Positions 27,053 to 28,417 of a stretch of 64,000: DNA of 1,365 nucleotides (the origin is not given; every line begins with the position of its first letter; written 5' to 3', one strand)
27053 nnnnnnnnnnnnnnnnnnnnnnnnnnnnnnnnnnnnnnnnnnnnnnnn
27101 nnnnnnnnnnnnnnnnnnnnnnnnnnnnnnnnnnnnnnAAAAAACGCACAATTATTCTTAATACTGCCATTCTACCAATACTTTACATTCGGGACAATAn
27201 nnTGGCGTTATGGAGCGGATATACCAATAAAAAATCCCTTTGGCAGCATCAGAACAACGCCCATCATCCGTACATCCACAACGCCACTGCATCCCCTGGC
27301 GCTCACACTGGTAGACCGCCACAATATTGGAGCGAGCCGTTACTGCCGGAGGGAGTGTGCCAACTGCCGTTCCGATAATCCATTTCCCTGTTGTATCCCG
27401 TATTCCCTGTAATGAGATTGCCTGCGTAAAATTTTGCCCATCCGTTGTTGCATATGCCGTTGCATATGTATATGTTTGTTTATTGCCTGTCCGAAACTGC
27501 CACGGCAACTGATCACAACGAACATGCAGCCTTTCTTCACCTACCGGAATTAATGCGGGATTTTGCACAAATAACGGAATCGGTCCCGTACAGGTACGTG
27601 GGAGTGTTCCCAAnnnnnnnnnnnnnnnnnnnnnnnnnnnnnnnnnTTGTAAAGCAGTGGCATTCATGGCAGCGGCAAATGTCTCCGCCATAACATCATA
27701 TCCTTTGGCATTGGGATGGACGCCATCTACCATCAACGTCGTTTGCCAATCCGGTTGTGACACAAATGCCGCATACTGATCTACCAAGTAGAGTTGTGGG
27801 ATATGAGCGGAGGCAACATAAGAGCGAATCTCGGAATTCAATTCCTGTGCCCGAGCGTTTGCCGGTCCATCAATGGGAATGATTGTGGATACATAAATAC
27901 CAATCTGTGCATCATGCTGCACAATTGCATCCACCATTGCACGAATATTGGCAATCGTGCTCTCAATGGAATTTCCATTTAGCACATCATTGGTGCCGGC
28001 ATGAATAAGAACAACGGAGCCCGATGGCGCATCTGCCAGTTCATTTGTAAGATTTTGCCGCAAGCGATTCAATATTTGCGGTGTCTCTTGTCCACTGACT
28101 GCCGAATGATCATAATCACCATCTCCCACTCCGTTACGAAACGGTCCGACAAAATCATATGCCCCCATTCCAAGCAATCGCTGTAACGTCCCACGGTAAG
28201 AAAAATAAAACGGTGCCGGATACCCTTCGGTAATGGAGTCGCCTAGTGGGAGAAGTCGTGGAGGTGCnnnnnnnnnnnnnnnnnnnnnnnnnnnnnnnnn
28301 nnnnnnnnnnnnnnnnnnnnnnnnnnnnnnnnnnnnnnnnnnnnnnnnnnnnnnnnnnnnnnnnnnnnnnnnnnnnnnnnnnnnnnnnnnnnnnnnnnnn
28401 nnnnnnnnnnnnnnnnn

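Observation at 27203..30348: A conserved Cys-rich C-terminal module of about 85 aa is shared by a secreted SGNH hydrolase and a 1435-aa surface protein in the same locus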

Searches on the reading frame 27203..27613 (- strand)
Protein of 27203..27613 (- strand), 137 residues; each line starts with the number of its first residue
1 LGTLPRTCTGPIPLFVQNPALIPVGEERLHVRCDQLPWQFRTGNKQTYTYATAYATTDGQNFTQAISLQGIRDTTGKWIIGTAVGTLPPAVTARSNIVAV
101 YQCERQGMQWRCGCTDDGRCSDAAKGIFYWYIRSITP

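Call 4: search_protein_families(library=pfam, proteins=[window:27203-27613:-], max_evalue=1)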
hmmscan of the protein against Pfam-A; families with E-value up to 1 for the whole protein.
seq(137 aa): 0 families

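Call 20: search_solved_structures(query=A2, max_evalue=10)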
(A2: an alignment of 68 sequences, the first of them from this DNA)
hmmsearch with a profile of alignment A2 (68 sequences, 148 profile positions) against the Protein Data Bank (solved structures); distinct sequences matched with E-value up to 10: 1.
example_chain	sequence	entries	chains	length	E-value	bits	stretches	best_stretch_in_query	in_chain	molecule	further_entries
4evx_A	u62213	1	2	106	1.1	12.3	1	67-94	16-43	Putative phage endolysin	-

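Call 21: search_protein_families(library=pfam, alignment_id=A2, max_evalue=1)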
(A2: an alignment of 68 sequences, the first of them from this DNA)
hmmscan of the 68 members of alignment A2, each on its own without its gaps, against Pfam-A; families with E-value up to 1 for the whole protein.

A. member 1, seq(137 aa): 0 families

B. families by the number of members that match (of 68 scanned): 20 families
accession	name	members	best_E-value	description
PF13290.12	CHB_HEX_C_1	2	0.032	Chitobiase/beta-hexosaminidase C-terminal domain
PF18896.5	SLT_3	1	0.013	Lysozyme like domain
PF07645.21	EGF_CA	1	0.047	Calcium-binding EGF domain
PF22906.1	GULLO2-like_3rd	1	0.05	L-gulonolactone oxidase 2-like, C-terminal domain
PF06486.16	DUF1093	1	0.051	Protein of unknown function (DUF1093)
PF24511.1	DUF7591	1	0.055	Domain of unknown function (DUF7591)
PF08816.16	Ivy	1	0.059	Inhibitor of vertebrate lysozyme (Ivy)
PF07460.16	NUMOD3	1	0.066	NUMOD3 motif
PF24031.1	FN3_IL27B_N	1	0.084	IL27B N-terminal FN3 domain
PF21428.2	Gp7_helical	1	0.087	Baseplate wedge protein gp7, helical domain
PF14874.12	PapD-like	1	0.1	Flagellar-associated PapD-like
PF17913.6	FHA_2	1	0.11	FHA domain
PF08804.16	gp32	1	0.13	gp32 DNA binding protein like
PF23184.1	WD40_CFAP43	1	0.14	CFAP43, WD40 domain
PF12552.13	DUF3741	1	0.16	Protein of unknown function (DUF3741)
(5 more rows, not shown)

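Call 22: find_homologous_proteins(query=A2, max_evalue=0.001)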
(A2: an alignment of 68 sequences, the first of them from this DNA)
Query A2 (68 sequences) (137 aa, profile of the alignment): 2 proteins with E <= 0.001 among 546 candidates.
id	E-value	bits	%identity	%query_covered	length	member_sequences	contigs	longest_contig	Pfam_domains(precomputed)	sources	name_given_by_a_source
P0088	5.1e-18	83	26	81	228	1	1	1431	-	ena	-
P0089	8.8e-18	82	20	80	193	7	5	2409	-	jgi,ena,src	-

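Call 33: predict_structure(alignment_id=A2)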
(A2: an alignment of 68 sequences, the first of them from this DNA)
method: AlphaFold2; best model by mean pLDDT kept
length: 137 residues; sequences in the alignment: 68
mean_pLDDT: 84.8   pTM: 0.79
mean pLDDT of the five models: 84.8, 84.2, 83.0, 81.9, 81.8
residues with pLDDT >= 90: 81; 70-90: 29; 50-70: 21; < 50: 6
segments of 3 or more residues with pLDDT < 50: 1-3
pLDDT, mean of each block of 10 residues (from residue 1): 55 53 64 88 94 95 96 98 95 92 91 88 91 89
secondary structure, 60 per line:
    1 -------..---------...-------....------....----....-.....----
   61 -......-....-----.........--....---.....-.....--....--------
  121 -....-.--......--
elements in order: E29-32 E39-42 E47-50 E52-56 E62-67 E69-72 E78-86 H89-92 E96-100 E102-106 E109-112 E130-135

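Call 44: fold_search(model_id=the predicted structure, library=pdb)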
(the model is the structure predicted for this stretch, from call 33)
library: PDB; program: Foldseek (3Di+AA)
matches with E <= 10: 1392; with E <= 0.001: 0
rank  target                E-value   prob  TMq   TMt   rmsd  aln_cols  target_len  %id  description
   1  3r19                  1.9e-02  0.96  0.38  0.18   7.9       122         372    9  Chicken sulfite oxidase triple mutant with altered activity and substrate affinity (released 2012-02-08)
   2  3r18                  2.3e-02  0.96  0.39  0.18   7.7       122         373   10  Chicken sulfite oxidase double mutant with altered activity and substrate affinity (released 2012-02-08)
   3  7qf7_A                2.7e-02  0.69  0.28  0.29   8.5       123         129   11  Orthorhombic crystal structure of PTG CBM21 in complex with beta-cyclodextrin (released 2022-11-02)
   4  2a9a_B                2.8e-02  0.77  0.31  0.16   8.4       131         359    9  Crystal structure of recombinant chicken sulfite oxidase with the bound product, sulfate, at the active site (released 2005-08-02)
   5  1sox_A                3.0e-02  0.90  0.37  0.15   8.1       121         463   10  SULFITE OXIDASE FROM CHICKEN LIVER (released 1998-04-29)
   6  2a9b                  3.2e-02  0.94  0.39  0.18   7.8       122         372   10  Crystal structure of R138Q mutant of recombinant sulfite oxidase at resting state (released 2005-08-02)
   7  1sox_B                3.5e-02  0.89  0.38  0.15   7.9       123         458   10  SULFITE OXIDASE FROM CHICKEN LIVER (released 1998-04-29)
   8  6dps_E                3.5e-02  0.77  0.34  0.37   6.9       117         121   14  Crystal Structure of Neisseria meningitidis DsbD n-terminal domain in the oxidised form (released 2018-09-12)
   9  3hbp                  4.0e-02  0.90  0.38  0.18   7.9       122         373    9  The crystal structure of C185S mutant of recombinant sulfite oxidase with bound substrate, sulfite, at the active site (released 2010-04-14)
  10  2a9d_B                4.7e-02  0.80  0.37  0.18   8.0       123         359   10  Crystal structure of recombinant chicken sulfite oxidase with Arg at residue 161 (released 2005-08-02)
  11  2a9c_A                4.7e-02  0.63  0.30  0.16   9.0       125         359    6  Crystal structure of R138Q mutant of recombinant chicken sulfite oxidase with the bound product, sulfate, at the activ (released 2005-08-02)
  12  2a9d_A                5.2e-02  0.69  0.34  0.16  10.3       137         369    9  Crystal structure of recombinant chicken sulfite oxidase with Arg at residue 161 (released 2005-08-02)
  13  7qm2_D                5.2e-02  0.44  0.25  0.23   7.8       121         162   11  Crystal structure of the PP1/PTG/beta-cyclodextrin ternary complex (released 2022-11-02)
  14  3hc2                  5.5e-02  0.89  0.39  0.18   7.8       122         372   10  Crystal Structure of chicken sulfite oxidase mutant Tyr 322 Phe (released 2010-06-16)
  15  5ufv_A                5.5e-02  0.72  0.32  0.21   6.9       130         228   10  Crystal Structure of a Cellulose-active Polysaccharide Monooxygenase from M. thermophila (MtPMO3*) (released 2017-03-15)
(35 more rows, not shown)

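Call 47: search_protein_families(library=ncbifam, alignment_id=A2, max_evalue=0.1)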
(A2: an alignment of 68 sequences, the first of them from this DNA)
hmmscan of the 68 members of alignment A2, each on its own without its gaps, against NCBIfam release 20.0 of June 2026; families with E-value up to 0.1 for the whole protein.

A. member 1, seq(137 aa): 0 families

B. families by the number of members that match (of 68 scanned): 8 families
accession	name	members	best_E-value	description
NF008222.0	PRK10993.1-1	1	0.011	omptin family outer membrane protease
NF007786.1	PRK10477.1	1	0.019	outer membrane lipoprotein Blc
NF040677.1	wall_bind_EntC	1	0.021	cell wall-binding protein EntC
TIGR03477.1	DMSO_red_II_gam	1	0.053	DMSO reductase family type II enzyme, heme b subunit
NF009476.0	PRK12839.1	1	0.058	FAD-dependent oxidoreductase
NF010703.0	PRK14103.1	1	0.081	trans-aconitate 2-methyltransferase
NF033147.1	GXX_rpt_CTERM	1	0.084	Gly-Xaa-Xaa repeat protein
NF009009.0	PRK12355.1-2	1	0.087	type-F conjugative transfer system mating-pair stabilization protein TraN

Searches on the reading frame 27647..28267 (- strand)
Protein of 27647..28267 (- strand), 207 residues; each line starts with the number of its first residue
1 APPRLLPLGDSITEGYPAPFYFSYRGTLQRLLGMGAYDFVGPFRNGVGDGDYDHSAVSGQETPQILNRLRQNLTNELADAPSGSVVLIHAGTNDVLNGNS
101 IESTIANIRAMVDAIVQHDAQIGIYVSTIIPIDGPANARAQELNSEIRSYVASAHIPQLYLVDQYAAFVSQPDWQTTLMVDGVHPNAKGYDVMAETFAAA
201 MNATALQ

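Call 61: search_solved_structures(query=window:27647-28267:-, max_evalue=0.001)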
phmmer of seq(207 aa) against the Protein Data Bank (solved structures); distinct sequences matched with E-value up to 0.001: 13.
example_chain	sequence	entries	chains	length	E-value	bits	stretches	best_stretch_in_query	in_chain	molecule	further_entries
2vpt_A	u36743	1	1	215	1.1e-09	41.6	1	4-194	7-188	LIPOLYTIC ENZYME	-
4ppy_A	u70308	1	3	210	3e-09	40.2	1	53-204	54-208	Putative acylhydrolase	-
9hi6_A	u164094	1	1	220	2e-08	37.5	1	49-202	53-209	FI6-focused design_04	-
4hf7_A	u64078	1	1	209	3.9e-08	36.6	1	52-198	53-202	Putative acylhydrolase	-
4iyj_A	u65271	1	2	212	8e-08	35.5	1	49-199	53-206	GDSL-like protein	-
3p94_A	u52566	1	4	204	2.7e-07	33.8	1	55-204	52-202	GDSL-like Lipase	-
9hi5_A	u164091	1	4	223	6.6e-07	32.5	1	49-200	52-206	GDSL-like protein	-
9hi4_C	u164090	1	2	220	3e-06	30.4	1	49-200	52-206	FI6-focused design_03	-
9otv_A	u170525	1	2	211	7.2e-06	29.1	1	3-199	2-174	Lysophospholipase L1-like esterase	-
4rw0_A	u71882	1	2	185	7.7e-06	29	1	81-195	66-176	Lipolytic protein G-D-S-L family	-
5b5s_A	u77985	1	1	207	3e-05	27.1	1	7-194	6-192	Acetic acid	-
5b5l_A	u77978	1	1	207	5.8e-05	26.2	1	35-194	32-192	acetyl esterase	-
6nkd_A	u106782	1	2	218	0.00079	22.5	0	155-200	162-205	Lip_vut3, C2L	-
